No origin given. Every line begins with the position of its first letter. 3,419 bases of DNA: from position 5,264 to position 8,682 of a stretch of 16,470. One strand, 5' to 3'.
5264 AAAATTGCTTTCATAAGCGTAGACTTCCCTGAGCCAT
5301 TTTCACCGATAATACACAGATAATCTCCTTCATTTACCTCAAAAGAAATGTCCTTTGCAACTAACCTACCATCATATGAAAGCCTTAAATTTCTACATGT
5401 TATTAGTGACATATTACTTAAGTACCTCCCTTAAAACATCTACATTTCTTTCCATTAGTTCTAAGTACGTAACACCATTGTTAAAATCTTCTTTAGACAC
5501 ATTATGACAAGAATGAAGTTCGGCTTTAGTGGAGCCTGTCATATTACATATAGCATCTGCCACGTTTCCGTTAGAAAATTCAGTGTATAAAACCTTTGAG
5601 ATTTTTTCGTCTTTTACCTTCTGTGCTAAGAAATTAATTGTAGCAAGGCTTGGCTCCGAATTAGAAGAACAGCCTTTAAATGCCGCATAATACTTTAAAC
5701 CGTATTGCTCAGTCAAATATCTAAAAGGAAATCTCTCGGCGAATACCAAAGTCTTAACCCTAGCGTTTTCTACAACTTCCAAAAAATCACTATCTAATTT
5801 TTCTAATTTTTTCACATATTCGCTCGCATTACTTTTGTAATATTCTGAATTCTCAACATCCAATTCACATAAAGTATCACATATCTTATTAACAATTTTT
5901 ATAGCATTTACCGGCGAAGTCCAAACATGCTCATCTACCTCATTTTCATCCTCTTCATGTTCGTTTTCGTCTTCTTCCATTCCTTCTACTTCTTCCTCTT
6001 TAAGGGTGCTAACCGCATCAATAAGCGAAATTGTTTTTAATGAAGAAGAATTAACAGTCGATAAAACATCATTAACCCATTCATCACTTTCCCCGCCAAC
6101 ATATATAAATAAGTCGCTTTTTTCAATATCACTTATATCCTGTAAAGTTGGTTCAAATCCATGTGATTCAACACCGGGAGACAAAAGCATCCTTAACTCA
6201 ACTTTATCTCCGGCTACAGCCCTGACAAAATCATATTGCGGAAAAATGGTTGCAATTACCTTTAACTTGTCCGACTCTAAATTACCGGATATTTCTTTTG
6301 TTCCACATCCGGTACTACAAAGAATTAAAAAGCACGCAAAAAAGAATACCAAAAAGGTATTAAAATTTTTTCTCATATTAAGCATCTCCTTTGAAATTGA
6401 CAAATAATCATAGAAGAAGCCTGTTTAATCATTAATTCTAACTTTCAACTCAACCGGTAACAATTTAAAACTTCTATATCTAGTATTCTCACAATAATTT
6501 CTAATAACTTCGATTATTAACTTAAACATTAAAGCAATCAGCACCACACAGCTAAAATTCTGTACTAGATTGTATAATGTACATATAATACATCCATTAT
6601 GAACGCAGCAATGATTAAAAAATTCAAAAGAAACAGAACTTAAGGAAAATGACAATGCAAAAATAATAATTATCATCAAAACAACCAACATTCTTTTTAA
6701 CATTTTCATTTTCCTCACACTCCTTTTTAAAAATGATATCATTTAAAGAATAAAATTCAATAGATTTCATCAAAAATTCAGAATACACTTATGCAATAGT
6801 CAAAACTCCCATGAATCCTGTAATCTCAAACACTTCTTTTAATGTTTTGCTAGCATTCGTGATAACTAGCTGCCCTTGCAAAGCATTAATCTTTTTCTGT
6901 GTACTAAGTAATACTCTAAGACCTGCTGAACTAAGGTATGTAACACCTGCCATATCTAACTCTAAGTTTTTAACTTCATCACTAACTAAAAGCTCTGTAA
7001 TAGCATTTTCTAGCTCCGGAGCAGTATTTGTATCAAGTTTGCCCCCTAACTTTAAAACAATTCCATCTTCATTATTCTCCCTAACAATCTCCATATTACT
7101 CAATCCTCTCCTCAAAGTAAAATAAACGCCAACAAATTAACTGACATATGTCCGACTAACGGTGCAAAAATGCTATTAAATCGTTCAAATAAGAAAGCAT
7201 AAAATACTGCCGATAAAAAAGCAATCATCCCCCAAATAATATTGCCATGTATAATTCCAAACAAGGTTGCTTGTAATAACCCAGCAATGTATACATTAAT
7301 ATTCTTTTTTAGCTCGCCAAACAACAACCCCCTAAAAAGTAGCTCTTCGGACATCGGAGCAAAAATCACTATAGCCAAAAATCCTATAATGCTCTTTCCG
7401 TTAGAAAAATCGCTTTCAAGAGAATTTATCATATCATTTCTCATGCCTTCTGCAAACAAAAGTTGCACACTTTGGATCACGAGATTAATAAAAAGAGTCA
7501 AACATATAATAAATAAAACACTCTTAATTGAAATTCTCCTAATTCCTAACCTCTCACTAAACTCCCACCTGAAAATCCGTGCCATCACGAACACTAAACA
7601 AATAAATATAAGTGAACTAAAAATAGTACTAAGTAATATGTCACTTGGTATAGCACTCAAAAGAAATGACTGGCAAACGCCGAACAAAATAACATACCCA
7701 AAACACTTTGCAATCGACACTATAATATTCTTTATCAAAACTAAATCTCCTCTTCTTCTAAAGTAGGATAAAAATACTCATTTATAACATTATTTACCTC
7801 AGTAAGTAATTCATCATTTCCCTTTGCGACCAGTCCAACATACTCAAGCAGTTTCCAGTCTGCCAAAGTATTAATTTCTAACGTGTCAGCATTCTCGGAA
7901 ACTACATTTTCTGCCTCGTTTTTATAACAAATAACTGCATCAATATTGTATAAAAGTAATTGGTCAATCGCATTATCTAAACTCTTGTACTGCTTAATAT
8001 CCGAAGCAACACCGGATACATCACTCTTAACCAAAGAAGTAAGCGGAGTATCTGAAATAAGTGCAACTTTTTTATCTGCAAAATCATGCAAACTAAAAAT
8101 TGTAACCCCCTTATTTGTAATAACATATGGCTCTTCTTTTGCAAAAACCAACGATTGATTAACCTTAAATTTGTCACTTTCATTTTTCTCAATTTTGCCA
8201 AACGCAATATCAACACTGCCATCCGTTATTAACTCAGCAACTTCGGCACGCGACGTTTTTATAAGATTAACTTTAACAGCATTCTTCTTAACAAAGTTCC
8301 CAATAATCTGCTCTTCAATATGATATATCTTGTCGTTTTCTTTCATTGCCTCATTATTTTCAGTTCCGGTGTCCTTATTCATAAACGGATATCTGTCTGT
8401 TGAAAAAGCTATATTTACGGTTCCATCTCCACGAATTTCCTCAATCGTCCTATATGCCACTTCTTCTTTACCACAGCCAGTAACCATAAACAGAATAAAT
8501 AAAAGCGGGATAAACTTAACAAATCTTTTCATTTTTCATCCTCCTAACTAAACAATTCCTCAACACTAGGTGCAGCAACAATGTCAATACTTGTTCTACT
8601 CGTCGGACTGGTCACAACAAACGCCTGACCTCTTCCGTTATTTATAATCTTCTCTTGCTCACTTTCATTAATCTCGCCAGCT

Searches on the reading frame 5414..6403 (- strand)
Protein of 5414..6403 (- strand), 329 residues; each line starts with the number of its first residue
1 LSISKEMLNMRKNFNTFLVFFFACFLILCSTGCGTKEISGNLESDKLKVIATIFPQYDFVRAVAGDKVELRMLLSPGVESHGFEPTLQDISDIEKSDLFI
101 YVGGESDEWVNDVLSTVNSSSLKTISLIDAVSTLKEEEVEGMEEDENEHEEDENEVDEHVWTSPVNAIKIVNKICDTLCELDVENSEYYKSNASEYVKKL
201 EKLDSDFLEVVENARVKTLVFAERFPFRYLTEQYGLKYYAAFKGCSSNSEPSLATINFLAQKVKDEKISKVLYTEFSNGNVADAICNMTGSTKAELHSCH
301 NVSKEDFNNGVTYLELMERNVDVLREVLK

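Call 8: search_protein_families(library=ncbifam, proteins=[window:5414-6403:-], max_evalue=0.1)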
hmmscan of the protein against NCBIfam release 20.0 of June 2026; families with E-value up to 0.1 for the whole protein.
window:5414-6403:- (329 aa): 9 families
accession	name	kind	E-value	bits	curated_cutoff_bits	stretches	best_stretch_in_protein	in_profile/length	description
NF040870.1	AztC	equivalog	2.4e-40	138.7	350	1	49-326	1-275/277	zinc ABC transporter substrate-binding protein AztC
NF033605.1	Zn_bnd_ABC_AdcA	exception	1.7e-39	136.2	700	1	18-327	8-321/517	zinc ABC transporter substrate-binding lipoprotein AdcA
NF053842.1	MnTportMntCDein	equivalog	2.1e-32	112.4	400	1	46-324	5-278/281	manganese ABC transporter substrate-binding protein MntC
NF047355.1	ABC_bind_Mn_Staph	exception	2.7e-26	92.6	500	1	21-328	6-308/309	manganese ABC transporter substrate-binding lipoprotein MntC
TIGR03772.1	anch_rpt_subst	equivalog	4.1e-26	91.7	350.45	2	154-328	314-485/486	anchored repeat ABC transporter, substrate-binding protein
NF053703.1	Mn_SBP_EfaA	exception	1.1e-25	90.5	485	1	17-328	6-309/310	Mn/Fe ABC transporter substrate-binding lipoprotein EfaA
NF040928.1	ABC_lipo_SloC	subfamily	2.7e-22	79.3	525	1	22-328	4-302/304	metal ABC transporter substrate-binding lipoprotein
NF007091.2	PRK09545.1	equivalog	3.3e-16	59.4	268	1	46-290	24-281/318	zinc ABC transporter substrate-binding protein ZnuA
NF050180.1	SDE5640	equivalog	0.039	14.4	100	0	279-298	33-52/71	SEC-dependent effector SDE5640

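Call 9: search_protein_families(library=pfam, proteins=[window:5414-6403:-], max_evalue=0.1)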
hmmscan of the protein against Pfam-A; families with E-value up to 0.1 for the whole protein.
window:5414-6403:- (329 aa): 1 family
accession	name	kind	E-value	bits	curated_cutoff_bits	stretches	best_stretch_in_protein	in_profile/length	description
PF01297.22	ZnuA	-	1.1e-70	238.6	29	1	49-326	1-262/263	Zinc-uptake complex component A periplasmic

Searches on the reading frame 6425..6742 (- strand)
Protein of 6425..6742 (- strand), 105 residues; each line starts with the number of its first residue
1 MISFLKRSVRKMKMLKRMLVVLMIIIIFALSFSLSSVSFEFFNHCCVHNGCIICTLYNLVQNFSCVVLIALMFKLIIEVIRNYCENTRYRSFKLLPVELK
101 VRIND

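Call 8: search_protein_families(library=ncbifam, proteins=[window:6425-6742:-], max_evalue=0.1)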
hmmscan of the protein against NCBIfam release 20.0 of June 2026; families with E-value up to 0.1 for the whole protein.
window:6425-6742:- (105 aa): 0 families

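Call 9: search_protein_families(library=pfam, proteins=[window:6425-6742:-], max_evalue=0.1)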
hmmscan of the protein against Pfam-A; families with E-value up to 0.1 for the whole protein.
window:6425-6742:- (105 aa): 0 families

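Call 17: search_protein_families(library=pfam, proteins=[window:6425-6742:-], max_evalue=0.01)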
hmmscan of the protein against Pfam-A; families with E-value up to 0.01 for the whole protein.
window:6425-6742:- (105 aa): 0 families

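Call 99: search_protein_families(library=pfam, proteins=[window:6425-6742:-], max_evalue=1)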
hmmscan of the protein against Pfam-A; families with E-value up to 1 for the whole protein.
window:6425-6742:- (105 aa): 2 families
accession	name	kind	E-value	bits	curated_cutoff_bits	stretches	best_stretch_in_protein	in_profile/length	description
PF03419.18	Peptidase_U4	-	0.18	11.5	28.4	1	10-101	59-154/284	Sporulation factor SpoIIGA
PF13800.11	Sigma_reg_N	-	0.45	11.3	26.3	1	6-44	1-40/91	Sigma factor regulator N-terminal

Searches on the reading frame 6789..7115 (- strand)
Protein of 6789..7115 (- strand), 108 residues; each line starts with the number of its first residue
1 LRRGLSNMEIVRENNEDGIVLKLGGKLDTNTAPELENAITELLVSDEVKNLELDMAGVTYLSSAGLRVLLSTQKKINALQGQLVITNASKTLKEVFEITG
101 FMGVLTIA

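Call 17: search_protein_families(library=pfam, proteins=[window:6789-7115:-], max_evalue=0.01)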
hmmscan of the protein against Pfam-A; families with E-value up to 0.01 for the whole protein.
window:6789-7115:- (108 aa): 3 families
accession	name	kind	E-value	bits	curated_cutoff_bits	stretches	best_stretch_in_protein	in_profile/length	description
PF01740.26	STAS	-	4.6e-20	71.8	22.6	1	14-105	6-97/106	STAS domain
PF13466.11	STAS_2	-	1.3e-14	54.6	29.2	1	21-101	1-79/80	STAS domain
PF25596.1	CPSase_L_D1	-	0.0095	16.2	27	0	8-38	70-100/118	Carbamoyl phosphate synthase preATP-grasp domain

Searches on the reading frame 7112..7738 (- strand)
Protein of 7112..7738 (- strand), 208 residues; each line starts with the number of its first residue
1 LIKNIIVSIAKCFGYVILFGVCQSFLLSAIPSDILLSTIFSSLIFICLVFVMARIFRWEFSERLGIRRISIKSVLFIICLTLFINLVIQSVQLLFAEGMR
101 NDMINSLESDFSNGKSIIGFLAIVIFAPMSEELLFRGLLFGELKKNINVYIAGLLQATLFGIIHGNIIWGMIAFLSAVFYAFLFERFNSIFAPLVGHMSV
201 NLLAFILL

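Call 8: search_protein_families(library=ncbifam, proteins=[window:7112-7738:-], max_evalue=0.1)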
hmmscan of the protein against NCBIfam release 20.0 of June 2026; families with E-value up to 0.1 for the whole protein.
window:7112-7738:- (208 aa): 7 families
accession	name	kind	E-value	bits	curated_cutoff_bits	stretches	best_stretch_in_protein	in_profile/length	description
NF041647.1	ABC_perm_CPBP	equivalog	2.4e-17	63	435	1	17-207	435-633/636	ABC transporter permease subunit/CPBP intramembrane protease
NF033192.3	CPBP_JDVT_MrtJ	equivalog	2.4e-08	34.6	75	1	121-206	2-97/98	JDVT-CTERM system glutamic-type intramembrane protease MrtJ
NF040589.1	CPBP_Synerg_MrtS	equivalog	1.9e-06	28.2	130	1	68-204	35-163/170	Synerg-CTERM system glutamic-type intramembrane protease MrtS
NF046050.1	CPBP_fam_MroQ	equivalog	1.3e-05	24.8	270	1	120-203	130-219/243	intramembrane glutamic endopeptidase MroQ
NF040914.1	Mrt_core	domain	0.00018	21.5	100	1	124-205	8-102/108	myxosortase family intramembrane protease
NF050068.1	Rv0804_CPBP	equivalog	0.0012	18.5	200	1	129-201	105-186/197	Rv0804 family intramembrane glutamic endopeptidase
NF041768.1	acyl_LnsB_CPBP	equivalog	0.0054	16.4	240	1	39-175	71-206/241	CPBP family lipoprotein N-acylation protein LnsB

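Call 9: search_protein_families(library=pfam, proteins=[window:7112-7738:-], max_evalue=0.1)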
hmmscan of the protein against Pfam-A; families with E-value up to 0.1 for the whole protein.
window:7112-7738:- (208 aa): 1 family
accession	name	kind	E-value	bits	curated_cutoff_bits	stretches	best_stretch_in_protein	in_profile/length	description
PF02517.21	Rce1-like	-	4.5e-17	62.6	22.4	1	116-203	4-93/93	Type II CAAX prenyl endopeptidase Rce1-like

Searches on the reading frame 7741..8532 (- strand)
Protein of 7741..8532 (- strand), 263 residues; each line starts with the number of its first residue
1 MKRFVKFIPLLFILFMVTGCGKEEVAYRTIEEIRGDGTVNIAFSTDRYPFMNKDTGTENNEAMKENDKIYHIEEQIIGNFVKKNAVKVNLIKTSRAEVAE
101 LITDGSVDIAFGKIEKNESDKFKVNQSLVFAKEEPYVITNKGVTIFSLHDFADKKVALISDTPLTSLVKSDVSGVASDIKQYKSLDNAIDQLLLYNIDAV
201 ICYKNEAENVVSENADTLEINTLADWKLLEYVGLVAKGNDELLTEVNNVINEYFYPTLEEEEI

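Call 8: search_protein_families(library=ncbifam, proteins=[window:7741-8532:-], max_evalue=0.1)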
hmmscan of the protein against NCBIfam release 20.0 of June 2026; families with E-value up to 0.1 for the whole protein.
window:7741-8532:- (263 aa): 3 families
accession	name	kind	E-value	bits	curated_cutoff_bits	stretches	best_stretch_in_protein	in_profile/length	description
NF007029.0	PRK09495.1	equivalog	0.0061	16.4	303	1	106-251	83-227/248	glutamine ABC transporter substrate-binding protein GlnH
TIGR01096.1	3A0103s03R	subfamily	0.017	14.6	256.35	1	81-216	58-193/250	lysine/arginine/ornithine ABC transporter substrate-binding protein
NF009035.0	PRK12367.1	equivalog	0.068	12.3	266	0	205-239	91-125/249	short chain dehydrogenase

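Call 9: search_protein_families(library=pfam, proteins=[window:7741-8532:-], max_evalue=0.1)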
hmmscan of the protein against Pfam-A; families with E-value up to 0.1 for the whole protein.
window:7741-8532:- (263 aa): 3 families
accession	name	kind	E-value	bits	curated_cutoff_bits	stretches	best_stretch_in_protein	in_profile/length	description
PF00497.25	SBP_bac_3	-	8.1e-06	26.1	26.4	1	74-252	26-115/132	Bacterial extracellular solute-binding proteins, family 3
PF09084.16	NMT1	-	7.1e-05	23.2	20.5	1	82-247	17-192/216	NMT1/THI5 like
PF12974.12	Phosphonate-bd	-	0.097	12.5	27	0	94-225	38-186/242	ABC transporter, phosphonate, periplasmic substrate-binding protein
